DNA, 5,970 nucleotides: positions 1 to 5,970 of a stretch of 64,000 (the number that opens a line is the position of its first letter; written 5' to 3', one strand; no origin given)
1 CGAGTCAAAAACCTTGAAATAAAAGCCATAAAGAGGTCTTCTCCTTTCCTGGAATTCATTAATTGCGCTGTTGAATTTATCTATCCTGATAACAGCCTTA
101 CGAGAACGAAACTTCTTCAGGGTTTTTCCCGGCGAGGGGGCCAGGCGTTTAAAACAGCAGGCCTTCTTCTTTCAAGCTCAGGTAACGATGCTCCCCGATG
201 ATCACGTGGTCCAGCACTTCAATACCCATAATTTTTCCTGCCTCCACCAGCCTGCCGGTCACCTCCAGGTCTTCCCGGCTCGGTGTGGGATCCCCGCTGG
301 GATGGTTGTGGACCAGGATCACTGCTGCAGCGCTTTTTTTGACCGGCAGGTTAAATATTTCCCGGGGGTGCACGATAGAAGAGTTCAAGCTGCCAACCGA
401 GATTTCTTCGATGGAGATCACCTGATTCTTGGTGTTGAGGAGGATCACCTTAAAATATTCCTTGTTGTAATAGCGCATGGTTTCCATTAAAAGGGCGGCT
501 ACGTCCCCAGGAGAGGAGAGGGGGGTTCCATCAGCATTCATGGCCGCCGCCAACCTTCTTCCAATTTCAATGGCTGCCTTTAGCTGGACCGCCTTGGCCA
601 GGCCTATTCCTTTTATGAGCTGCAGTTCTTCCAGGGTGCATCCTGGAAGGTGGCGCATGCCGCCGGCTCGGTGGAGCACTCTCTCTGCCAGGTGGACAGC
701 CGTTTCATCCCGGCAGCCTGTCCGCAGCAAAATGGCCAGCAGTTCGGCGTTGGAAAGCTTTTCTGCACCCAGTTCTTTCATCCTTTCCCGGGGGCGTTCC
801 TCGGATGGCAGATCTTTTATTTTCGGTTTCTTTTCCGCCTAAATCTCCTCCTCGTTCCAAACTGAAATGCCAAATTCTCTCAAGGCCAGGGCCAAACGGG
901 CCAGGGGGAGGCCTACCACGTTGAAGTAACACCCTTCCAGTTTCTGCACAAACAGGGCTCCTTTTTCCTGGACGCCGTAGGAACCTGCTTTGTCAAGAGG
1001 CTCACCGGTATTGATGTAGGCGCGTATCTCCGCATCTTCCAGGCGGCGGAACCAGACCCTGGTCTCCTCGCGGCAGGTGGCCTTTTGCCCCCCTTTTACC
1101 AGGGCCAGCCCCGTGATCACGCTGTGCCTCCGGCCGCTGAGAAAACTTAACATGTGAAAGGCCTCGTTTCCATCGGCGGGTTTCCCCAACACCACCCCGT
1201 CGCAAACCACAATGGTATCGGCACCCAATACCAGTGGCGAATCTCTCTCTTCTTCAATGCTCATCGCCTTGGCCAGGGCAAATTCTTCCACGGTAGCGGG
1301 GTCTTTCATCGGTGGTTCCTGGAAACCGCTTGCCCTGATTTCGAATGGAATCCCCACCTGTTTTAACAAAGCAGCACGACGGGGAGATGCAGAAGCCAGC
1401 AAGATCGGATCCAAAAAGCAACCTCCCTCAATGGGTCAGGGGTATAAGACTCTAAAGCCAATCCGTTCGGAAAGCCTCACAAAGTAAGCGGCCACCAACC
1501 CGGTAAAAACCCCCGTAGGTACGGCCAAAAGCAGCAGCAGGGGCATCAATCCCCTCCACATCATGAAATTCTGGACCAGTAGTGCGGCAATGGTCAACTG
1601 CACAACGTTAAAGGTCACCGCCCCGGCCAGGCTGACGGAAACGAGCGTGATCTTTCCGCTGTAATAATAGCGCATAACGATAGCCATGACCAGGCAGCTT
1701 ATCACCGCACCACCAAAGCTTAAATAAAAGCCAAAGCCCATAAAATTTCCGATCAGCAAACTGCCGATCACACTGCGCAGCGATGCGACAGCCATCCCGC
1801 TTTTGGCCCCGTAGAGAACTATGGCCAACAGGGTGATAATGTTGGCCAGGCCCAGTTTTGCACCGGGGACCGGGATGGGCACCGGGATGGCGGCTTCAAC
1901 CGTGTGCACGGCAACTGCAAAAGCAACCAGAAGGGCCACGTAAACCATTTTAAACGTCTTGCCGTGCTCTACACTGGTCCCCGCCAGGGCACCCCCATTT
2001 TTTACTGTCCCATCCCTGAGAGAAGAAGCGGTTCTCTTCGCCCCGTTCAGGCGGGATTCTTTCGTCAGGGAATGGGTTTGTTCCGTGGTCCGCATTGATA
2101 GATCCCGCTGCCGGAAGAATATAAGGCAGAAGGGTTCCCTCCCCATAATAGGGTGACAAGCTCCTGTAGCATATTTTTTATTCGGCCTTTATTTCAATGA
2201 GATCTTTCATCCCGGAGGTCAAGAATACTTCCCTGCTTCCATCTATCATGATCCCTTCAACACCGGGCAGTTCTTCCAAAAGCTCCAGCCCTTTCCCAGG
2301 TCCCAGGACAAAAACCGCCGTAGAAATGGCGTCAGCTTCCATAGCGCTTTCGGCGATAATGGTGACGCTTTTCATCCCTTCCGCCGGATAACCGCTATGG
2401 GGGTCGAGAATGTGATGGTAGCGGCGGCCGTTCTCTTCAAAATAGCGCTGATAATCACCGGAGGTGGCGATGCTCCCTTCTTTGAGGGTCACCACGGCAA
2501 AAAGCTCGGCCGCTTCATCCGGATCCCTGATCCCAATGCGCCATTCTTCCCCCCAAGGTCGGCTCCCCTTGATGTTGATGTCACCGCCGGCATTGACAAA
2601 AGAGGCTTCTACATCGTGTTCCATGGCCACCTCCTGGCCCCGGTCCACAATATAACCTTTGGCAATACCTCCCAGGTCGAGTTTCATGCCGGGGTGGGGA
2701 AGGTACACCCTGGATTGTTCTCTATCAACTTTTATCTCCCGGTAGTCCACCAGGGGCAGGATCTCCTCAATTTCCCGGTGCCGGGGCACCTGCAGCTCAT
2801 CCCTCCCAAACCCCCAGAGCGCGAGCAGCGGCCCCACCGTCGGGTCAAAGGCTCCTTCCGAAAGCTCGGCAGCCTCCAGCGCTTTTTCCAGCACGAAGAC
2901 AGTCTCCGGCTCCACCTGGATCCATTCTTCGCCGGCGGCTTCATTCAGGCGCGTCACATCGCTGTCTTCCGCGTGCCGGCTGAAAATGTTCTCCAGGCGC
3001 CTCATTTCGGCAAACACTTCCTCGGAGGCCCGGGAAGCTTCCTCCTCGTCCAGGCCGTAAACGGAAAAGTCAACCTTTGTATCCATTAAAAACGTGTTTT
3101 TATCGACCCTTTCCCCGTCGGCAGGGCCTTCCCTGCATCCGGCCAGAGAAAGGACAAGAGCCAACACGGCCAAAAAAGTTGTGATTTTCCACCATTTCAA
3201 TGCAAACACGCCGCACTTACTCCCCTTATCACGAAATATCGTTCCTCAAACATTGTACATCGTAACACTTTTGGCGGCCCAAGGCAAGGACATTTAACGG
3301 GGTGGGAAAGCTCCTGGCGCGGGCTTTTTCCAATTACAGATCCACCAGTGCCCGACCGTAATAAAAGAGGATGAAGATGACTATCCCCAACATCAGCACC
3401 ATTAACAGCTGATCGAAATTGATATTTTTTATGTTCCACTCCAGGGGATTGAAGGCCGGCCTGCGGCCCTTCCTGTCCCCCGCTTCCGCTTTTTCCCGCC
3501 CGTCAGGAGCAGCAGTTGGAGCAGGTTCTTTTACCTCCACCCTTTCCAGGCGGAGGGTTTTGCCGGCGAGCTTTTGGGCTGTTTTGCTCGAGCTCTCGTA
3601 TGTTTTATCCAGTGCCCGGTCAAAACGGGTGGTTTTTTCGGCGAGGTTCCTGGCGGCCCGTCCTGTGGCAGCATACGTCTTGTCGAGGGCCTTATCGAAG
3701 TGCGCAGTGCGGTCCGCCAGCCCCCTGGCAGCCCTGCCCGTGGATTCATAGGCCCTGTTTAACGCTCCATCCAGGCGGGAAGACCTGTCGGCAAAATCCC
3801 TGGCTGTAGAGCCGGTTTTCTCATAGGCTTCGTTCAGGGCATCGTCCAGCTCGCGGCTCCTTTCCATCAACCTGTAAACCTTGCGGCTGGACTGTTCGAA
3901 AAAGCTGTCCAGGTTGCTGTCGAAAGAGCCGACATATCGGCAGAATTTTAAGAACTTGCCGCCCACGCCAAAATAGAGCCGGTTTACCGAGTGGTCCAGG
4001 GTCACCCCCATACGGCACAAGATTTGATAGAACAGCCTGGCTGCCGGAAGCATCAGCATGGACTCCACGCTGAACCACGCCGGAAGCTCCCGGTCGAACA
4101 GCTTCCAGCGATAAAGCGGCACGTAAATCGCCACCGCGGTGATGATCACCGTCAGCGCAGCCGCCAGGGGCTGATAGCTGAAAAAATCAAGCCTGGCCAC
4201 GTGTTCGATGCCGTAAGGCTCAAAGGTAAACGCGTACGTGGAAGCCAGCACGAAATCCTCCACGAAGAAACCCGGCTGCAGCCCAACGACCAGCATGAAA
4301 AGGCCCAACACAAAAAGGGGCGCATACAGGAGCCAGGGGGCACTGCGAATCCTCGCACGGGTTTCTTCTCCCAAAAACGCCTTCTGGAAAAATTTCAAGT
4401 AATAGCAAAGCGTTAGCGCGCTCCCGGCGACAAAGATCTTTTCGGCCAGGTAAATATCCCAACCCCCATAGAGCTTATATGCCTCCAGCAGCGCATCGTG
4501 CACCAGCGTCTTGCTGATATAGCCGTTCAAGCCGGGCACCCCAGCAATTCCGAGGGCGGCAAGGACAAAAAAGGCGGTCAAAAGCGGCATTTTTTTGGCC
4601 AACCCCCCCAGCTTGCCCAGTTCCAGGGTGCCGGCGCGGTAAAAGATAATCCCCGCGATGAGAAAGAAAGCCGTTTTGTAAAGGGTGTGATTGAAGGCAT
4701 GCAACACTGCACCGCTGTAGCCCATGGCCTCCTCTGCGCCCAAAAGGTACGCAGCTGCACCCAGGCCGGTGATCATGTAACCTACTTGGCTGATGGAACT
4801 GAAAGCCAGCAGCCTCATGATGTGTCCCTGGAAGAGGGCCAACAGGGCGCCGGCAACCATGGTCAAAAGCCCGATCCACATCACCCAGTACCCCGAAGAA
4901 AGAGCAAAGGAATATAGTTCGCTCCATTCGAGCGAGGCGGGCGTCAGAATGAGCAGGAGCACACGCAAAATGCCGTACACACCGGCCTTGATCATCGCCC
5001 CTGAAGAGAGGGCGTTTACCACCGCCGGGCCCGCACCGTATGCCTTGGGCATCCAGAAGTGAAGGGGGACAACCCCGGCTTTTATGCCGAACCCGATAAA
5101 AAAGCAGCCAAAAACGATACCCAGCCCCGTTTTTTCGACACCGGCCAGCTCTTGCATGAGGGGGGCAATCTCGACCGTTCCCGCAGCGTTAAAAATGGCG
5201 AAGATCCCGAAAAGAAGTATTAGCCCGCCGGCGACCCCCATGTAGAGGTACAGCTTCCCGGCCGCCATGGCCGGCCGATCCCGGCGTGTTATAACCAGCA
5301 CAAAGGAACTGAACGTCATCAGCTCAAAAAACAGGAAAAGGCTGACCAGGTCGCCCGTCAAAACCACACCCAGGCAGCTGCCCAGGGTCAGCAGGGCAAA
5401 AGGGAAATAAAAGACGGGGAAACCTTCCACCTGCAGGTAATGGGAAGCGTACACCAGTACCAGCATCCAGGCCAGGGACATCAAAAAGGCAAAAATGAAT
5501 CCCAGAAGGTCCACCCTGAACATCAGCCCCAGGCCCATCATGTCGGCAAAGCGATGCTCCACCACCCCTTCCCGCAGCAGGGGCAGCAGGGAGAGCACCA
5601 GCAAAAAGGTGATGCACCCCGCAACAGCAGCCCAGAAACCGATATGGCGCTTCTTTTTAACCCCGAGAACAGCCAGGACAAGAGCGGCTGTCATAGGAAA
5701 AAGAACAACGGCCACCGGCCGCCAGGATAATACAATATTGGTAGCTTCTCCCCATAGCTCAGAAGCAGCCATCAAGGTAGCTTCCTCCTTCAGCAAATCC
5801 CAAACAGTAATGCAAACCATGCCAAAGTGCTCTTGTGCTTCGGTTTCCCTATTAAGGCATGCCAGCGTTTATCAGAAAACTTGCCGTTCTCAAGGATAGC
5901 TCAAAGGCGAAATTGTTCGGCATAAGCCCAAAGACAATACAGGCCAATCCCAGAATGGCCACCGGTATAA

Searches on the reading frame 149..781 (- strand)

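Call 57: search_protein_families(library=pfam, proteins=[window:149-781:-], max_evalue=0.00001)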
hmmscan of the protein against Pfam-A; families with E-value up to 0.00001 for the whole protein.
window:149-781:- (210 aa): 2 families
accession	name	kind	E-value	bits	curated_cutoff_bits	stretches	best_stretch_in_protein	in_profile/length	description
PF04002.20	RadC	-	3.2e-47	159.8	22.1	1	89-208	2-121/121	RadC-like JAB domain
PF20582.4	UPF0758_N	-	1.1e-19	70.7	27.1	1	3-65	16-77/77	UPF0758 N-terminal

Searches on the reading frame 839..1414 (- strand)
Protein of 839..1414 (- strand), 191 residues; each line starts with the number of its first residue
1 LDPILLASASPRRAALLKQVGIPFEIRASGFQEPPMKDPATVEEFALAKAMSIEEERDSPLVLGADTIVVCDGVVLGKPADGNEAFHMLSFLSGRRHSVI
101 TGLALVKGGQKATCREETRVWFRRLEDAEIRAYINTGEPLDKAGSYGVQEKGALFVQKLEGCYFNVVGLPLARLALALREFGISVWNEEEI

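Call 57: search_protein_families(library=pfam, proteins=[window:839-1414:-], max_evalue=0.00001)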
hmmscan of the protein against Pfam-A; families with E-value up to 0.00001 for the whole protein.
window:839-1414:- (191 aa): 1 family
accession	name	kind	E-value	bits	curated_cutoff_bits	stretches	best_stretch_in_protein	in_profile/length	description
PF02545.19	Maf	-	1.7e-60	204.3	27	1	4-181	2-187/187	Maf-like protein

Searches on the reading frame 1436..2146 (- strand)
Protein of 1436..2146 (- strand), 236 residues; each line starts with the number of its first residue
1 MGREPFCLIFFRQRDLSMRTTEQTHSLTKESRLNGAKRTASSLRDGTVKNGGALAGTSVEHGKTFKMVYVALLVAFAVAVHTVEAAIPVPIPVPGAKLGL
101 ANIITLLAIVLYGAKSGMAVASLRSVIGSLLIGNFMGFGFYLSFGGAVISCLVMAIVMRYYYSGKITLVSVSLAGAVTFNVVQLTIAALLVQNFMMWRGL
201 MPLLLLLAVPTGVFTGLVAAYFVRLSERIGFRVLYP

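Call 57: search_protein_families(library=pfam, proteins=[window:1436-2146:-], max_evalue=0.00001)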
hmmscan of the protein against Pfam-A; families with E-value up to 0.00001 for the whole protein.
window:1436-2146:- (236 aa): 1 family
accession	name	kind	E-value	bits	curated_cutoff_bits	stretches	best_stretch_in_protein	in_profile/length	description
PF07456.16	Hpre_diP_synt_I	-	1.1e-37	129.7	30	1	73-221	1-146/147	Heptaprenyl diphosphate synthase component I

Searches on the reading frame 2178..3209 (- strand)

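Call 57: search_protein_families(library=pfam, proteins=[window:2178-3209:-], max_evalue=0.00001)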
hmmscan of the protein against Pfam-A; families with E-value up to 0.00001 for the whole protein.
window:2178-3209:- (343 aa): 1 family
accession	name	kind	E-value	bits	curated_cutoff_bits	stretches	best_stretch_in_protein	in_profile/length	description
PF02424.20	ApbE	-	6.3e-94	314.9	25.6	1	42-320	1-265/266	ApbE family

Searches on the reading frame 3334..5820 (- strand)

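Call 53: search_protein_families(library=ncbifam, proteins=[window:3334-5820:-])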
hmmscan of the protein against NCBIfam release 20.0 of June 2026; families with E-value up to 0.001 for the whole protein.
window:3334-5820:- (828 aa): 73 families (the best 25 are shown)
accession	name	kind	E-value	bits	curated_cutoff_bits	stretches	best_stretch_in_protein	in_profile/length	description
NF006419.0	PRK08668.1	equivalog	4.4e-83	280.1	617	1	38-623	7-578/613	NADH dehydrogenase subunit M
NF005086.0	PRK06521.1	equivalog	1.9e-71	241.4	667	1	36-536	12-511/669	hydrogenase 4 subunit B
NF006240.0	PRK08376.1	subfamily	3.3e-69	234.2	662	1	37-528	9-504/521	putative monovalent cation/H+ antiporter subunit D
NF009288.0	PRK12648.1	equivalog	1.8e-66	225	1104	1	37-576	5-530/954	monovalent cation/H+ antiporter subunit A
NF009310.0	PRK12668.1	equivalog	2.3e-66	224.8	564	1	41-543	8-457/584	Na(+)/H(+) antiporter subunit D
TIGR00940.1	2a6301s01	subfamily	1.9e-62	211.7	920.45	1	37-581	4-554/793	monovalent cation:proton antiporter subunit A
NF009287.0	PRK12647.1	equivalog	2.5e-62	211.5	937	1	37-571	5-520/773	putative monovalent cation/H+ antiporter subunit A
NF009285.0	PRK12645.1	equivalog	1.7e-61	208.5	1028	1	38-584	7-564/804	Na+/H+ antiporter subunit A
NF009289.0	PRK12649.1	equivalog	4.4e-61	207.2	1117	1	38-566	10-533/789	putative monovalent cation/H+ antiporter subunit A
NF009306.0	PRK12663.1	equivalog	1.4e-60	205.5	542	1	37-520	8-471/498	Na+/H+ antiporter subunit D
NF009308.0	PRK12665.1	equivalog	6.9e-60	203.1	585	1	34-489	9-445/531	Na+/H+ antiporter subunit D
NF009286.0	PRK12646.1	equivalog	9.9e-57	193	1063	1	47-575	16-554/800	DUF4040 family protein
NF005561.0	PRK07234.1-1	equivalog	1.1e-56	192.8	718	1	31-484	5-441/569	putative monovalent cation/H+ antiporter subunit D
NF006418.0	PRK08667.1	equivalog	2.5e-56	191.5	794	1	43-514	14-484/644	hydrogenase membrane subunit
NF005818.0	PRK07691.1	equivalog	2.5e-55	188.4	586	1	37-517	8-466/496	Na+/H+ antiporter subunit D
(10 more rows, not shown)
